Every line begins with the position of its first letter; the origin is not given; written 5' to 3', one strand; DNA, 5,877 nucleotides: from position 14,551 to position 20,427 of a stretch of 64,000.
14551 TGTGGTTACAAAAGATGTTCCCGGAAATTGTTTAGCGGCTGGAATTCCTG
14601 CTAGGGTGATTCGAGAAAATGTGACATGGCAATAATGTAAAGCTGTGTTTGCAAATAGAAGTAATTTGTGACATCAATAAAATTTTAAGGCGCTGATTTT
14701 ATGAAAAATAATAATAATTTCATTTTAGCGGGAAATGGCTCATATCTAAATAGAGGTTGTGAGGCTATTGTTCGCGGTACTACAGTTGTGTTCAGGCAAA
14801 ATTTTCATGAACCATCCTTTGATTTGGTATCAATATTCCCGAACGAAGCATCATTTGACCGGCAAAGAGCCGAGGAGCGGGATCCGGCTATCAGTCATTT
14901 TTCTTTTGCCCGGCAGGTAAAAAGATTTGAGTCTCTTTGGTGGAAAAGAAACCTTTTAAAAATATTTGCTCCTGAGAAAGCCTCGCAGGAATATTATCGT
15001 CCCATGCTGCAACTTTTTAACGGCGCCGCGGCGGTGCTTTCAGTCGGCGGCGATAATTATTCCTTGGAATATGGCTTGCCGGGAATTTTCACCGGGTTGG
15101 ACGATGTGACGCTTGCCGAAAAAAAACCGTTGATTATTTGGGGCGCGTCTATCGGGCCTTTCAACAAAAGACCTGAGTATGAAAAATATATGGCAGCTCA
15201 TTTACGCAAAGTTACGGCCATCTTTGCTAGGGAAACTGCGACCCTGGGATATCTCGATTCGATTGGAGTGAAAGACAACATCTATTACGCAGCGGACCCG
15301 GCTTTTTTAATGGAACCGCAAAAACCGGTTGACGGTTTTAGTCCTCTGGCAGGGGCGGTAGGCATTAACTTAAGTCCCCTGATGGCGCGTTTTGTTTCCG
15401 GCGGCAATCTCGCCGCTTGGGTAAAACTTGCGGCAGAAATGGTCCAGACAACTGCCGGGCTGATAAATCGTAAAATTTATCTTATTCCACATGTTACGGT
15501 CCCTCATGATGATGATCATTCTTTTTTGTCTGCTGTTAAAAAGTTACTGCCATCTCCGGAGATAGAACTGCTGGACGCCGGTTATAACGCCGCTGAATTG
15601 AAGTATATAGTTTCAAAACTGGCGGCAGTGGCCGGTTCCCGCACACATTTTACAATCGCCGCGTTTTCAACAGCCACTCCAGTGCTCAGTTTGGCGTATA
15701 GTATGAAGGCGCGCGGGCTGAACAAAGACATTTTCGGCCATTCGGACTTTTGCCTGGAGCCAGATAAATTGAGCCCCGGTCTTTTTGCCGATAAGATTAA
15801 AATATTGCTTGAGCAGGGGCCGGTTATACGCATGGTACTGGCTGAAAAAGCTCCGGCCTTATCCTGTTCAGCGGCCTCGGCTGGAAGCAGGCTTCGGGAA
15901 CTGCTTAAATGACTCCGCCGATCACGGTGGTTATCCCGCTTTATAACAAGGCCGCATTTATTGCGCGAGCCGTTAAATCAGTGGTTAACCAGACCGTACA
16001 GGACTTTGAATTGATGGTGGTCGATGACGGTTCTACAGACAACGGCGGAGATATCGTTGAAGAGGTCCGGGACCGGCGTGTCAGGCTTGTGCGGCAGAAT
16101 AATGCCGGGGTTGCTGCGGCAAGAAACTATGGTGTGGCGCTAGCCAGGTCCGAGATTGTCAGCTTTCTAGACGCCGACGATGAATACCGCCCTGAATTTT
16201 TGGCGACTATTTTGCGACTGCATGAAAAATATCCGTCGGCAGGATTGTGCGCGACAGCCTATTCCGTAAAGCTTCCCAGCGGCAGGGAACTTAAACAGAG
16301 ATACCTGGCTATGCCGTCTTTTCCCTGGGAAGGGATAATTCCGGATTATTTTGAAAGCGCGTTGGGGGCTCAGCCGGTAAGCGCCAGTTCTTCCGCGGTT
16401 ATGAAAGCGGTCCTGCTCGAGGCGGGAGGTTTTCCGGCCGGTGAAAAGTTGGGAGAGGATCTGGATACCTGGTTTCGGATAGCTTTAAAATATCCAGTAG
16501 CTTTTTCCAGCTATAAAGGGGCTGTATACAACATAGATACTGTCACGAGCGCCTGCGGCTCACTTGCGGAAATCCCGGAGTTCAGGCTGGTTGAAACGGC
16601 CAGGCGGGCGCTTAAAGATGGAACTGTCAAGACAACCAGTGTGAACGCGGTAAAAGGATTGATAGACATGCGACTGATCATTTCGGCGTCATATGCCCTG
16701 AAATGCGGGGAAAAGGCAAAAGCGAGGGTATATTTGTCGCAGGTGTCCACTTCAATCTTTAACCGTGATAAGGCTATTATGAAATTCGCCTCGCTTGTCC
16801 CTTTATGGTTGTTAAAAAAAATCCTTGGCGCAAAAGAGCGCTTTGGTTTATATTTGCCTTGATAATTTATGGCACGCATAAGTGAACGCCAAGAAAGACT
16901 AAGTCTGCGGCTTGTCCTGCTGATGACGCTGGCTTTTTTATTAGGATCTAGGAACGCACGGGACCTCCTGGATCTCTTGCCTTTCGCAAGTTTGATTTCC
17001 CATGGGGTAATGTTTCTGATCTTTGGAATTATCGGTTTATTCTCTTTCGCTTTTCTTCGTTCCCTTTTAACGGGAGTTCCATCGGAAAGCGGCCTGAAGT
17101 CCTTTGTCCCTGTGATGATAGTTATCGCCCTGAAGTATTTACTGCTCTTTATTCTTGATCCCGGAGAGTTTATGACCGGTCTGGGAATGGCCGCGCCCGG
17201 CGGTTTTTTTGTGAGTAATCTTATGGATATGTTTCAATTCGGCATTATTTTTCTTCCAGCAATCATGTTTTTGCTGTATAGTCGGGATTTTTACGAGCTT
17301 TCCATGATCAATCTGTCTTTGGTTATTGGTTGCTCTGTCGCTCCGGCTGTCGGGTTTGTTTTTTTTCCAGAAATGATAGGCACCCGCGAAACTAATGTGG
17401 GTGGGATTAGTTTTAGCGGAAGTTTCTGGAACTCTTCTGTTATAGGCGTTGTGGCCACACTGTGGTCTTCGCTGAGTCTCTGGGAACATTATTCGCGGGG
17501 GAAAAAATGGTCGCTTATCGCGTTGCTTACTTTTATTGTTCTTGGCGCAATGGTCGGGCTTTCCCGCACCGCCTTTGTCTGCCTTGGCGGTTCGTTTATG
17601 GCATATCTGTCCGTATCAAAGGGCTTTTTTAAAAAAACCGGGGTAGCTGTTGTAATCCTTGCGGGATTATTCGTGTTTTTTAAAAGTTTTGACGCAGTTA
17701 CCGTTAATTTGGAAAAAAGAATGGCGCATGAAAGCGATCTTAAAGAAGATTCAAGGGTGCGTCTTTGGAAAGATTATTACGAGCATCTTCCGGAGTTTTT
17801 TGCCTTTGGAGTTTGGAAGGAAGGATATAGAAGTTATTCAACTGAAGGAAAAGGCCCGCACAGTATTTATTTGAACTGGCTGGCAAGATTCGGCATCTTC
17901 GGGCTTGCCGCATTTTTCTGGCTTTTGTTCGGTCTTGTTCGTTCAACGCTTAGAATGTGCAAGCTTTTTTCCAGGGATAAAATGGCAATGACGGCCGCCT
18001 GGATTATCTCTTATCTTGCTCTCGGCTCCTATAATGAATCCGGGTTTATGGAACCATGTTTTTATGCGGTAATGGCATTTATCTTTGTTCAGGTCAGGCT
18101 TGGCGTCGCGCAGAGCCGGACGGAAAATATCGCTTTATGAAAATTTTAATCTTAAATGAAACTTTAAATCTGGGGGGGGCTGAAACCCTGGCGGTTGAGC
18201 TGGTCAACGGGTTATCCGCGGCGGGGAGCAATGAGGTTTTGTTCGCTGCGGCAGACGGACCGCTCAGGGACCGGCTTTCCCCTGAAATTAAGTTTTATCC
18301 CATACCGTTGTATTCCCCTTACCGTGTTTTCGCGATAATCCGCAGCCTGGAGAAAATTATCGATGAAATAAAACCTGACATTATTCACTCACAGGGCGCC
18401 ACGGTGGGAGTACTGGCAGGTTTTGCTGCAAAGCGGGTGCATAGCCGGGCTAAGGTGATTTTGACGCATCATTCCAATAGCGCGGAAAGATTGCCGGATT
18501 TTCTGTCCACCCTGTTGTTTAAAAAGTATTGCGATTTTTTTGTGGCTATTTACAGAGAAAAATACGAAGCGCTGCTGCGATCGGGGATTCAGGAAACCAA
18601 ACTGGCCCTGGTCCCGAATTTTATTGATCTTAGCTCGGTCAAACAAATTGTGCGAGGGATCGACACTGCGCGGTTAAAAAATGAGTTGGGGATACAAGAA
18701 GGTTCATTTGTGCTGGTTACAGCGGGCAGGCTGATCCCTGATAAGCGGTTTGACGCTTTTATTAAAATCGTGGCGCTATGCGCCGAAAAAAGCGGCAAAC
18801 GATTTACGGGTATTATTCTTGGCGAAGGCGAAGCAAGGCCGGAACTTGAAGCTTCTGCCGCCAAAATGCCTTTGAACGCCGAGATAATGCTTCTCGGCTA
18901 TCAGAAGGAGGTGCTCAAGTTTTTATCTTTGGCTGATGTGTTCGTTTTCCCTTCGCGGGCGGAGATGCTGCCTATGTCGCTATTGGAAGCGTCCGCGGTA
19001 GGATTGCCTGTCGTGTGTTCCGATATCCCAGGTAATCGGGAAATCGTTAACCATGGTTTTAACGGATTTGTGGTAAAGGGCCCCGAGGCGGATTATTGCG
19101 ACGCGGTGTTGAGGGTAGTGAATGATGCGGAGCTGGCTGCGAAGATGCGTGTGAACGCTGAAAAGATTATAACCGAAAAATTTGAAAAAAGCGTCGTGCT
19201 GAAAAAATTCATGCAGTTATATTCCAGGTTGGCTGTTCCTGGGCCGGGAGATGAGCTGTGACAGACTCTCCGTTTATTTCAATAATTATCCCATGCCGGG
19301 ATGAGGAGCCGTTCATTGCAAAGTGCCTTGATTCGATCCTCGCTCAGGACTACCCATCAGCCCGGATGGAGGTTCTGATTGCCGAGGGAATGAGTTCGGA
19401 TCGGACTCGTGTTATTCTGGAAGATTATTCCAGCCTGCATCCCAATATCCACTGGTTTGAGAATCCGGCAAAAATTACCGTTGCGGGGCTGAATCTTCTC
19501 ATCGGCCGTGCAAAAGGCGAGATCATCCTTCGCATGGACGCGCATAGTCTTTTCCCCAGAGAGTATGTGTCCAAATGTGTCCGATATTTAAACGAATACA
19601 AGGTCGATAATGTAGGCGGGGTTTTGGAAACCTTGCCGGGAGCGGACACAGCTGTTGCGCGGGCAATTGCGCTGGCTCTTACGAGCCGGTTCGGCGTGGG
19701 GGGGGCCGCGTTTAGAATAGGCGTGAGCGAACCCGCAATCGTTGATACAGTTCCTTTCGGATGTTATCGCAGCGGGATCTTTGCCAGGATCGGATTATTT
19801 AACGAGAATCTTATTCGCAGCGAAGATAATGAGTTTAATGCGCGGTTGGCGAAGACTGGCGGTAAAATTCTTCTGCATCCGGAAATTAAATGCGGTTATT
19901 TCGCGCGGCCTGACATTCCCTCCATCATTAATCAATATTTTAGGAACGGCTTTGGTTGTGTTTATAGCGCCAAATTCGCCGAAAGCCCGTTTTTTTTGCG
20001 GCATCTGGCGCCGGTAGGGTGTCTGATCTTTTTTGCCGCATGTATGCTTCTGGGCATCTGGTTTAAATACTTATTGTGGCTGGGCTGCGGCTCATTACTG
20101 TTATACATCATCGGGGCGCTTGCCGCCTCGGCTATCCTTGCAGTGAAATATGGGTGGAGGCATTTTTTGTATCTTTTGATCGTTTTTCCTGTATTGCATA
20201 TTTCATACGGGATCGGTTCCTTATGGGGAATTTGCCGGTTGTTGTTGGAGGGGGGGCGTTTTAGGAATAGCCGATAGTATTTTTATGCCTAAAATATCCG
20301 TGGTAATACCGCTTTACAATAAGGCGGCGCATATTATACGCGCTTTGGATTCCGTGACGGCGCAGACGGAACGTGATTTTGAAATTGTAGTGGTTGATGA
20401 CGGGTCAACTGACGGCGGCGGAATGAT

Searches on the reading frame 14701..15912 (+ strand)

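Call 87: search_protein_families(library=pfam, proteins=[window:14701-15912:+], max_evalue=0.00001)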
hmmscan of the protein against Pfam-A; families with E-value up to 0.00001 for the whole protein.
window:14701-15912:+ (403 aa): 1 family
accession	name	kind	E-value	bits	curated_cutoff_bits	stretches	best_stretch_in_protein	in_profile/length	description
PF04230.19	PS_pyruv_trans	-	1.7e-33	117.2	25.3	1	17-334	1-279/280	Polysaccharide pyruvyl transferase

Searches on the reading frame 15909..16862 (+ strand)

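Call 87: search_protein_families(library=pfam, proteins=[window:15909-16862:+], max_evalue=0.00001)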
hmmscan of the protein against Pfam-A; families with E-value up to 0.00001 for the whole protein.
window:15909-16862:+ (317 aa): 3 families
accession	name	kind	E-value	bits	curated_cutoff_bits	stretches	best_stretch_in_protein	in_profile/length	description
PF00535.33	Glycos_transf_2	-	1.5e-33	116.6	23.3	1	6-129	1-127/168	Glycosyl transferase family 2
PF13641.12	Glyco_tranf_2_3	-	5.5e-14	53.2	27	1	3-192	1-195/230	Glycosyltransferase like family 2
PF10111.15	Glyco_tranf_2_2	-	6.2e-14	52.6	27.3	1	6-196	1-204/276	Glycosyltransferase like family 2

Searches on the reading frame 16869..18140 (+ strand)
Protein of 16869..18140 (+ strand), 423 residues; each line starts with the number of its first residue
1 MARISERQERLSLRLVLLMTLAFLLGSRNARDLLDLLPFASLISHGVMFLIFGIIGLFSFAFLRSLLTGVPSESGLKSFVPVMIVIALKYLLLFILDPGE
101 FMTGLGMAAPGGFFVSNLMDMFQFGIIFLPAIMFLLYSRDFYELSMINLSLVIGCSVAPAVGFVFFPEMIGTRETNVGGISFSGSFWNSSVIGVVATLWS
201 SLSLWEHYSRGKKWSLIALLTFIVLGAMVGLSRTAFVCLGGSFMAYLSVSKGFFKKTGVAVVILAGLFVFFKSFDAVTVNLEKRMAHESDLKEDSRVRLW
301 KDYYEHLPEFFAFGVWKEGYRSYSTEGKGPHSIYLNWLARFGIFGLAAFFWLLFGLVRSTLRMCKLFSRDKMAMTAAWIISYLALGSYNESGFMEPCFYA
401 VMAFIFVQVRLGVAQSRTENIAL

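Call 87: search_protein_families(library=pfam, proteins=[window:16869-18140:+], max_evalue=0.00001)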
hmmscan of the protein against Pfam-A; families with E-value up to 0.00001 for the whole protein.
window:16869-18140:+ (423 aa): 1 family
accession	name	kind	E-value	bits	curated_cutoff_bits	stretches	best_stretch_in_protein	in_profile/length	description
PF04932.20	Wzy_C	-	2.7e-10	40.7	31.7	1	220-350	3-149/149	O-Antigen ligase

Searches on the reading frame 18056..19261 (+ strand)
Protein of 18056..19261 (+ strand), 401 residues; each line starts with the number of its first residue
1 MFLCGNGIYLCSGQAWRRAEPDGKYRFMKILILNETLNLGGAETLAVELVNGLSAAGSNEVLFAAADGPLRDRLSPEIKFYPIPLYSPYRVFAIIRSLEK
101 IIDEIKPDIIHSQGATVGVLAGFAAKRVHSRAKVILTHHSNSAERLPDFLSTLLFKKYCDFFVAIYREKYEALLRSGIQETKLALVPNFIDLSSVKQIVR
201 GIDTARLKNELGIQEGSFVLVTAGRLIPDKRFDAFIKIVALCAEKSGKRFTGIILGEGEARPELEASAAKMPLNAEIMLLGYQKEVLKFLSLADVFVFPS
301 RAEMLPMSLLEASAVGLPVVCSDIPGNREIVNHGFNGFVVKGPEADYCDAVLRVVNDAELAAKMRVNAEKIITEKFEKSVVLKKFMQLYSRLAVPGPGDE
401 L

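Call 87: search_protein_families(library=pfam, proteins=[window:18056-19261:+], max_evalue=0.00001)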
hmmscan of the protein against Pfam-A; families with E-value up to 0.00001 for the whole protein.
window:18056-19261:+ (401 aa): 6 families
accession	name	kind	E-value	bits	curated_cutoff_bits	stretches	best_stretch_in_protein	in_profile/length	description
PF00534.26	Glycos_transf_1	-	6.6e-36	123.9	26.4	1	206-370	4-171/172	Glycosyl transferases group 1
PF13692.12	Glyco_trans_1_4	-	5.6e-29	101.7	27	1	218-357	2-142/142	Glycosyl transferases group 1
PF13439.12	Glyco_transf_4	-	1.3e-20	74.6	28.5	1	40-193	2-169/170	Glycosyltransferase Family 4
PF13579.12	Glyco_trans_4_4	-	5.3e-10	40.3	29.7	1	40-188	1-157/158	Glycosyl transferase 4-like domain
PF13477.12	Glyco_trans_4_2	-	4.8e-09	36.9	23.4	1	43-139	10-107/139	Glycosyl transferase 4-like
PF20706.3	GT4-conflict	-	3.4e-08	33.3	26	0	195-332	174-321/385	Family 4 Glycosyltransferase in conflict systems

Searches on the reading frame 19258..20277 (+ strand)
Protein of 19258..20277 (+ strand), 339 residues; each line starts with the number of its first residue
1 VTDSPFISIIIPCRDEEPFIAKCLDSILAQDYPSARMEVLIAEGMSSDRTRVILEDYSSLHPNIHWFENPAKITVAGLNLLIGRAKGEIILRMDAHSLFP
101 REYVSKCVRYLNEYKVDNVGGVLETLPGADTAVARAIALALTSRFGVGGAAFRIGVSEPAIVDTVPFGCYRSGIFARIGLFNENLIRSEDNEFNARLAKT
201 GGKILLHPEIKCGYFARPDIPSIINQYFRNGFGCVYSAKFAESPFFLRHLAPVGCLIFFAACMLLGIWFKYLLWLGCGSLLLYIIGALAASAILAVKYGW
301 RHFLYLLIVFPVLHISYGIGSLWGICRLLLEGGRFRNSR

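Call 87: search_protein_families(library=pfam, proteins=[window:19258-20277:+], max_evalue=0.00001)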
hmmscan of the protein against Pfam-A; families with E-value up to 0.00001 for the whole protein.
window:19258-20277:+ (339 aa): 2 families
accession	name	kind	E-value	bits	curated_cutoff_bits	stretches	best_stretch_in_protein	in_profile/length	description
PF00535.33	Glycos_transf_2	-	1e-21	78.1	23.3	1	8-124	1-116/168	Glycosyl transferase family 2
PF13641.12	Glyco_tranf_2_3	-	2.3e-13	51.1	27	1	7-231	3-228/230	Glycosyltransferase like family 2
